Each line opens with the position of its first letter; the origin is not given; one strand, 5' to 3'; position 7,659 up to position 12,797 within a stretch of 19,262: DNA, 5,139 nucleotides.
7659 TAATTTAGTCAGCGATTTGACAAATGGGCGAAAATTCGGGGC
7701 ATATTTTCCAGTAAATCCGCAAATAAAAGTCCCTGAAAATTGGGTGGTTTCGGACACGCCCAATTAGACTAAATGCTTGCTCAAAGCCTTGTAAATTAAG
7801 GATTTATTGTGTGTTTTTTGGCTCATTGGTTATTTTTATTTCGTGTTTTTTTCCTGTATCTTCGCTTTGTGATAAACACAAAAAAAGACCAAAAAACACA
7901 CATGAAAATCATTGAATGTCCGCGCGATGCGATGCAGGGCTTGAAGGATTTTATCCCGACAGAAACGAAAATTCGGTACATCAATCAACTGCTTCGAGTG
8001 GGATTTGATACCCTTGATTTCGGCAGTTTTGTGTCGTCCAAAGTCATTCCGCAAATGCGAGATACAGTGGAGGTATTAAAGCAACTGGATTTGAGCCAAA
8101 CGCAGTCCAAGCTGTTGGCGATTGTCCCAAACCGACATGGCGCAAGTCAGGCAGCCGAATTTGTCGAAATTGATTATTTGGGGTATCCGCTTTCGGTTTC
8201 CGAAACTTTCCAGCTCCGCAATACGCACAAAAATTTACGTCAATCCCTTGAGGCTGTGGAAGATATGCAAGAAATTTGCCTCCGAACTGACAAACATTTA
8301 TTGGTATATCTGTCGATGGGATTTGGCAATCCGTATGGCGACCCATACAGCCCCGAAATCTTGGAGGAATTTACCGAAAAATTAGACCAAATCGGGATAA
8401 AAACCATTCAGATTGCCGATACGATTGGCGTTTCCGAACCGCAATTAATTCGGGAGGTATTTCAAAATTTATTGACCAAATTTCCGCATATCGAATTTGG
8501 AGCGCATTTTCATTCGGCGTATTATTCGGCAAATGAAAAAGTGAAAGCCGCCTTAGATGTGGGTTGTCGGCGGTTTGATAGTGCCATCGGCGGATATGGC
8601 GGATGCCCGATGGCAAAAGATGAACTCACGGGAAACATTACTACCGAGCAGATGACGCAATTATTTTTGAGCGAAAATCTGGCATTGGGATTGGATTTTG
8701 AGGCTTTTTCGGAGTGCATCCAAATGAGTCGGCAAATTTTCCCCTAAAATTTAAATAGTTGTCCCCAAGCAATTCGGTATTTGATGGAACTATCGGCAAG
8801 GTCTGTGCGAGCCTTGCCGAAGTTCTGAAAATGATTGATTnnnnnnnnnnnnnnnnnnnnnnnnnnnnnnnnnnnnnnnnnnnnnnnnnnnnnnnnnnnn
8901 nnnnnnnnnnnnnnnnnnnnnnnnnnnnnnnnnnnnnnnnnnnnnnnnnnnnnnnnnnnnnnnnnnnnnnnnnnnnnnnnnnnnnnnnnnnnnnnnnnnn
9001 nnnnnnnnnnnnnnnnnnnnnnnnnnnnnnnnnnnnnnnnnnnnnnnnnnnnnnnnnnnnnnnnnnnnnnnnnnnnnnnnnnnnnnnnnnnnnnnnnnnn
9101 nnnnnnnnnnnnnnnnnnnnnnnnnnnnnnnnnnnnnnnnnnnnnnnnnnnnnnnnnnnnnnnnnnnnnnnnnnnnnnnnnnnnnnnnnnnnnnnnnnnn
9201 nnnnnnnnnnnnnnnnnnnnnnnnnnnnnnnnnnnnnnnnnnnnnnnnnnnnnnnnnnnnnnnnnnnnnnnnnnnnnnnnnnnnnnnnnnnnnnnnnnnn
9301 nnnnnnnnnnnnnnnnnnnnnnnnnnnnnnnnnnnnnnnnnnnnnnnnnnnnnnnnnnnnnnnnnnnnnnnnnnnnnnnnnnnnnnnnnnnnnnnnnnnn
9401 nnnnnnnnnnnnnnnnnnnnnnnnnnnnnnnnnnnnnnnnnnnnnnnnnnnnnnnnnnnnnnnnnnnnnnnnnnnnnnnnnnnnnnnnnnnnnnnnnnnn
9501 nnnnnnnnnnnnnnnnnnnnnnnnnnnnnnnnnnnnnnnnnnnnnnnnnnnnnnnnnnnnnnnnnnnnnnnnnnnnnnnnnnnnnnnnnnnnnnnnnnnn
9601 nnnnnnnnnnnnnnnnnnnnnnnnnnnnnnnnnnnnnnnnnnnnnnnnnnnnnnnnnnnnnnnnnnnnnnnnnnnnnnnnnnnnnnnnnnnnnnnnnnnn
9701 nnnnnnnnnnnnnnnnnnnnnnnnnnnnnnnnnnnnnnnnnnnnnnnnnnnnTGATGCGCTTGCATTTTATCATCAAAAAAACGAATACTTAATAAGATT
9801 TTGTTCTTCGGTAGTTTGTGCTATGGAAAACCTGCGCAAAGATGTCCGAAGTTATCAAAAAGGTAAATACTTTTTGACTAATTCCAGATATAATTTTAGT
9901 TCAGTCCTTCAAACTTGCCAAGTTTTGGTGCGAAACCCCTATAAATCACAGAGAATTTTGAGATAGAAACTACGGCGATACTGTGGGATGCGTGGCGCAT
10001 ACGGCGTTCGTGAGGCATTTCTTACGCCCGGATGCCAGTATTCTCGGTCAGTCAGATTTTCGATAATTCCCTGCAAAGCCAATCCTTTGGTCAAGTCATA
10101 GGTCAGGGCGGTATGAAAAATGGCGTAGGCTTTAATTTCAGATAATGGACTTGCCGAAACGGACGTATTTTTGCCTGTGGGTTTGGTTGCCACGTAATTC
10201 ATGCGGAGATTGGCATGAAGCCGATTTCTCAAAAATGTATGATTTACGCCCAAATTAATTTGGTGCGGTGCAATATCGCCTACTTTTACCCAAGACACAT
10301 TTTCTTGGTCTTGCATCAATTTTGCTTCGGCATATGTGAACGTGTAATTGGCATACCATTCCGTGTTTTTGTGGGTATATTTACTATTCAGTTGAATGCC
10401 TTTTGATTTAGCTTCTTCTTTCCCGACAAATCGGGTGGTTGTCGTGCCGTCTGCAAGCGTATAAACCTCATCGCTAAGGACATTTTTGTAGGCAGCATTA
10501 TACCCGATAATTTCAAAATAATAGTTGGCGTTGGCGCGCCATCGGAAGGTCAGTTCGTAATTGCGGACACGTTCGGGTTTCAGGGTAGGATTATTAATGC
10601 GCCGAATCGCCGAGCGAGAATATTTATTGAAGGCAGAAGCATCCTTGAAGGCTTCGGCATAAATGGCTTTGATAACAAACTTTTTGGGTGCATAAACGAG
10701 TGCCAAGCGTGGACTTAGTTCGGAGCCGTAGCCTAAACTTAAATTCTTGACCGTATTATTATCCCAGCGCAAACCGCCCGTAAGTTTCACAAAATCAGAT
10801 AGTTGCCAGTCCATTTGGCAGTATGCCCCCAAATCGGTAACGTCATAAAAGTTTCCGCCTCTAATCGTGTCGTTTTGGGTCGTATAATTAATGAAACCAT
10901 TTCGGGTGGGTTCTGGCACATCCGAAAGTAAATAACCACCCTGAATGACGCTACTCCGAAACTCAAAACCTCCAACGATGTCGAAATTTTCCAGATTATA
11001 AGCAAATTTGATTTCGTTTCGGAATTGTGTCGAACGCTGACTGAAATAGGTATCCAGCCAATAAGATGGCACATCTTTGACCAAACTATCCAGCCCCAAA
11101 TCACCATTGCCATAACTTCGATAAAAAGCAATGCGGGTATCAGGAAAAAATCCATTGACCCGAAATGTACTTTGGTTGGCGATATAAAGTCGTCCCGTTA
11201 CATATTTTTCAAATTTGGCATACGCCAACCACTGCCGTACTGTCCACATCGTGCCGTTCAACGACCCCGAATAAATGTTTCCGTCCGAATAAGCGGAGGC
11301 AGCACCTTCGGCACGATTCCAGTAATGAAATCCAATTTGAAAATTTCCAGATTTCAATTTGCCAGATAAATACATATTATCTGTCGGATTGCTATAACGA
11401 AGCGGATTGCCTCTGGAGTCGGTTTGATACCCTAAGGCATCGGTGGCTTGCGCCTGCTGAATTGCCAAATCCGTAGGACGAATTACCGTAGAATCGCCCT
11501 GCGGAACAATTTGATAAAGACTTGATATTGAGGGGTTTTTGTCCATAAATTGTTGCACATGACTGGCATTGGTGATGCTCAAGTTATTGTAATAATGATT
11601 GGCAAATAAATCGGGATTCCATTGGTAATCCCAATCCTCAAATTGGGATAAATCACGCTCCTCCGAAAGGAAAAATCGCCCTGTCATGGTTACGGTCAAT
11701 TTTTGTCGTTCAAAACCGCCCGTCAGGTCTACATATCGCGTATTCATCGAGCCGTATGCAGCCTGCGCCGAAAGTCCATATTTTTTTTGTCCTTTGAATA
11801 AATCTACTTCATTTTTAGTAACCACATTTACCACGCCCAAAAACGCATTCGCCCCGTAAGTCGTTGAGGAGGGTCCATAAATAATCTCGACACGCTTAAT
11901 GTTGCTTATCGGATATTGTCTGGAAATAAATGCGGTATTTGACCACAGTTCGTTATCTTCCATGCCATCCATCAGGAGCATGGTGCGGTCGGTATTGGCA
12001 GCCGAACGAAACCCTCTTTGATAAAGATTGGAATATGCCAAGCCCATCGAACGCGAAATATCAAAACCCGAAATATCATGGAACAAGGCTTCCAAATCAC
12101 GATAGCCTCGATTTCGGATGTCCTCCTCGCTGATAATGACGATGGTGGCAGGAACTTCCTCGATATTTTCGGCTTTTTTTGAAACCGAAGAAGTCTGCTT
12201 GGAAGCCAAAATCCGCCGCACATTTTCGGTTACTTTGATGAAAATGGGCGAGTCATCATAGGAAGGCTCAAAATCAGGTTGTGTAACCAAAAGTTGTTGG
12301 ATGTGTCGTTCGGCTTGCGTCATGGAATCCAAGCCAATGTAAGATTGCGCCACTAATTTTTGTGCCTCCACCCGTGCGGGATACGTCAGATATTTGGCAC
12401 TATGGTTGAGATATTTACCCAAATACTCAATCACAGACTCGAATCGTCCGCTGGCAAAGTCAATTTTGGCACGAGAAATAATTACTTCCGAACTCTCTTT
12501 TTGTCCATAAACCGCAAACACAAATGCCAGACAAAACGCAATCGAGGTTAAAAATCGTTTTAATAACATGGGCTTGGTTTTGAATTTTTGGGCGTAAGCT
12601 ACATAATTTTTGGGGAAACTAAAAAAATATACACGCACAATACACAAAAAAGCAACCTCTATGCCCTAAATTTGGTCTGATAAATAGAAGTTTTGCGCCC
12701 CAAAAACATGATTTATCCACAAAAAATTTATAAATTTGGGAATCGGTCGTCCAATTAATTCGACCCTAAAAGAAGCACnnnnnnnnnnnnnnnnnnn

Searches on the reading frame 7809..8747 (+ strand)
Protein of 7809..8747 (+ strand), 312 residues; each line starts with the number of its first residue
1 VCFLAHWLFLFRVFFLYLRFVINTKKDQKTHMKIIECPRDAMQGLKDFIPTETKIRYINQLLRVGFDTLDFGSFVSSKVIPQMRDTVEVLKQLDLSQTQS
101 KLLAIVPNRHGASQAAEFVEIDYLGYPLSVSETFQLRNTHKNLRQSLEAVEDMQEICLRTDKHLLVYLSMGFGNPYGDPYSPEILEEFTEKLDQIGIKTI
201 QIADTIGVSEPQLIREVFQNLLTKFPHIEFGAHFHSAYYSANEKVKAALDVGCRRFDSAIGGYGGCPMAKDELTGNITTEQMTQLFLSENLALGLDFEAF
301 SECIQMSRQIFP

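Call 14: search_protein_families(library=pfam, proteins=[window:7809-8747:+], max_evalue=0.001)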
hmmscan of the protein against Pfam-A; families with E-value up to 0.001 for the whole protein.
window:7809-8747:+ (312 aa): 1 family
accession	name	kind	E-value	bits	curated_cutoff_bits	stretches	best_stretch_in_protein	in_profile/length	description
PF00682.25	HMGL-like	-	9.9e-22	78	29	1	38-302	9-255/260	HMGL-like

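Call 61: search_protein_families(library=ncbifam, proteins=[window:7809-8747:+], max_evalue=0.001)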
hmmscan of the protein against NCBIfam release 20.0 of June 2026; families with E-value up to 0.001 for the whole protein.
window:7809-8747:+ (312 aa): 15 families
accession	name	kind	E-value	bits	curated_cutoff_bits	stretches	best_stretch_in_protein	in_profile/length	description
NF004283.0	PRK05692.1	subfamily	4.3e-60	203.4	246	1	29-306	4-279/300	hydroxymethylglutaryl-CoA lyase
TIGR02146.1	LysS_fung_arch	equivalog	2e-12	47.1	413.55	1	47-264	15-220/344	homocitrate synthase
NF042433.1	CitmalDyn_Leptosp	equivalog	4.6e-09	35.4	950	1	135-265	115-239/514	(R)-citramalate synthase CimA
NF002085.0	PRK00915.1-2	subfamily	8.3e-09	34.7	517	1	48-264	31-234/504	2-isopropylmalate synthase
TIGR02660.1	nifV_homocitr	equivalog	4.3e-07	29.5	462.9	1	54-302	25-254/365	homocitrate synthase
NF002087.0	PRK00915.1-4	equivalog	2.5e-06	26.3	729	1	184-264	152-235/516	2-isopropylmalate synthase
NF002084.0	PRK00915.1-1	equivalog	6.8e-06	24.9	748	1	39-264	13-233/523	2-isopropylmalate synthase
NF006049.0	PRK08195.1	subfamily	1.7e-05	24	229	1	181-299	146-258/344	4-hyroxy-2-oxovalerate/4-hydroxy-2-oxopentanoic acid aldolase,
NF002088.0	PRK00915.1-5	equivalog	2.5e-05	23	697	1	187-264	152-232/514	2-isopropylmalate synthase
TIGR01108.1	oadA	equivalog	4.9e-05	22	756.5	1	127-309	104-267/582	sodium-extruding oxaloacetate decarboxylase subunit alpha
TIGR02090.1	LEU1_arch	subfamily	5.9e-05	22.3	484.75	1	183-264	141-221/363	isopropylmalate/citramalate/homocitrate synthases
TIGR03217.1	4OH_2_O_val_ald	equivalog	6.8e-05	22.2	286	1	181-266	141-227/334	4-hydroxy-2-oxovalerate aldolase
TIGR00973.1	leuA_bact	equivalog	0.00015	20.4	598.7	0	39-264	10-230/494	2-isopropylmalate synthase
NF002086.0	PRK00915.1-3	equivalog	0.00031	19.4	532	1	182-264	150-235/516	2-isopropylmalate synthase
NF009554.0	PRK12999.1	equivalog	0.00082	17.3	965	1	133-265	647-773/1147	pyruvate carboxylase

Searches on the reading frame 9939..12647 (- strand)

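Call 14: search_protein_families(library=pfam, proteins=[window:9939-12647:-], max_evalue=0.001)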
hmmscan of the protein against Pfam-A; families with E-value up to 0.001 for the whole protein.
window:9939-12647:- (902 aa): 2 families
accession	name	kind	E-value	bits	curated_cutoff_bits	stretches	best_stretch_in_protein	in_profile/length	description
PF00593.30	TonB_dep_Rec_b-barrel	-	1.7e-27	97.8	27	1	406-865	9-436/436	TonB dependent receptor-like, beta-barrel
PF07715.20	Plug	-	7.9e-17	62.2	23.9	1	162-272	2-107/107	TonB-dependent Receptor Plug Domain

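Call 61: search_protein_families(library=ncbifam, proteins=[window:9939-12647:-], max_evalue=0.001)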
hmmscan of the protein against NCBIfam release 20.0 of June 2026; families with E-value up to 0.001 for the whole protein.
window:9939-12647:- (902 aa): 19 families
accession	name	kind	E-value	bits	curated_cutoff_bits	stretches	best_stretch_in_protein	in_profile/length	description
TIGR01785.1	TonB-hemin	subfamily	4e-43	147.8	316.85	2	605-873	365-657/677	TonB-dependent heme/hemoglobin receptor family protein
TIGR01786.1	TonB-hemlactrns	subfamily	1.8e-41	142.3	323.75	2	602-873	389-689/719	TonB-dependent hemoglobin/transferrin/lactoferrin family receptor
TIGR01783.1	TonB-siderophor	subfamily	5.1e-33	114.6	223.5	2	575-886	332-639/649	TonB-dependent siderophore receptor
NF010010.0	PRK13483.1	equivalog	4.8e-28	97.5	927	2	156-338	41-226/660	ligand-gated channel protein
NF053590.1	TonB_dep_TOL0244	equivalog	1.4e-26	93.3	645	2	151-282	14-144/604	TOL_0244 family TonB-dependent receptor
NF050067.1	TonBEntbctnRecCfrA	equivalog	6.9e-25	87.4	1200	2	152-331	30-213/698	TonB-dependent ferric enterobactin receptor CfrA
TIGR01779.1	TonB-B12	equivalog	3.5e-23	82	599.7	2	159-308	39-178/614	TonB-dependent vitamin B12 receptor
NF007478.2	PRK10064.1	equivalog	6.4e-22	77.6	745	2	155-285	37-165/663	catecholate siderophore receptor CirA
NF007926.1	PRK10641.1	equivalog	7.6e-22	77.6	836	2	160-288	39-164/617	TonB-dependent vitamin B12 receptor BtuB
NF010038.0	PRK13513.1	equivalog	3.3e-21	75.5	942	2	159-289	46-176/659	ligand-gated channel protein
NF010012.0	PRK13486.1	equivalog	1.4e-20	73.2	924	2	156-297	33-177/696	TonB-dependent receptor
NF010011.0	PRK13484.1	equivalog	1.2e-15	56.9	1197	2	155-335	37-219/682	IreA family TonB-dependent siderophore receptor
NF010048.1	PRK13524.1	subfamily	5.1e-14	51.7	493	2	245-324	143-223/744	FepA family TonB-dependent siderophore receptor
NF049945.1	TonB_dep_FCYXU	equivalog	9.4e-11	41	825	1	205-314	95-203/697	TonB-dependent receptor, FCYXU motif-type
NF010051.0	PRK13528.1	subfamily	4.2e-10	38.5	583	1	242-321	136-217/727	FepA family TonB-dependent siderophore receptor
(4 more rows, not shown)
